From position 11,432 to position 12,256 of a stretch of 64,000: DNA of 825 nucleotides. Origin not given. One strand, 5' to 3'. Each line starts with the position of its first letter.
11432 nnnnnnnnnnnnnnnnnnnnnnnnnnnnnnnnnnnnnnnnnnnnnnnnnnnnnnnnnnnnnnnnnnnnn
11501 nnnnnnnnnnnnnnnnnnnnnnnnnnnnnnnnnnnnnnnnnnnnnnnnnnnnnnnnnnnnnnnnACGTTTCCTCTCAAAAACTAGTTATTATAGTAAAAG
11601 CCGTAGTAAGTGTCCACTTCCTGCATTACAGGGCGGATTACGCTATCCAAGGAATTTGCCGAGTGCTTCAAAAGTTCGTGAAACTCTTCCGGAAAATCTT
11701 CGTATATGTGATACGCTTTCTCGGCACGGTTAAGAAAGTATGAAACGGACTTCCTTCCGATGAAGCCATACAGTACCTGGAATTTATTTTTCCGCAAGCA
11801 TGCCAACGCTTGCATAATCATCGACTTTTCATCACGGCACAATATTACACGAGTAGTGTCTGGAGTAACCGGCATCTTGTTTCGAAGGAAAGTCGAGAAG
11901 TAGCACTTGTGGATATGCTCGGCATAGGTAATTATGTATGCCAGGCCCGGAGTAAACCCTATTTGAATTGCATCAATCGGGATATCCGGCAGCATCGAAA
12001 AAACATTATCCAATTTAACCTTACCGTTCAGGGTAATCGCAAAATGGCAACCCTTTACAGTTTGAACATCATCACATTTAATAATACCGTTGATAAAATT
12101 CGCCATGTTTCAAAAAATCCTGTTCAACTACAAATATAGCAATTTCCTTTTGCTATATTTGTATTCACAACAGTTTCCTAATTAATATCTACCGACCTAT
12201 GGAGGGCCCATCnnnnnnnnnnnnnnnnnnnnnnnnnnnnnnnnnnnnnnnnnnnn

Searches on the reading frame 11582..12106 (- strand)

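Call 39: search_protein_families(library=pfam, proteins=[window:11582-12106:-], max_evalue=0.01)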
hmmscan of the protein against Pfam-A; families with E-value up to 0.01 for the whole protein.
window:11582-12106:- (174 aa): 1 family
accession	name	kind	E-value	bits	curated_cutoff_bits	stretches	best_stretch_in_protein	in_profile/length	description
PF03104.25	DNA_pol_B_exo1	-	0.00018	21.5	23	1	73-135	124-186/242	DNA polymerase family B, exonuclease domain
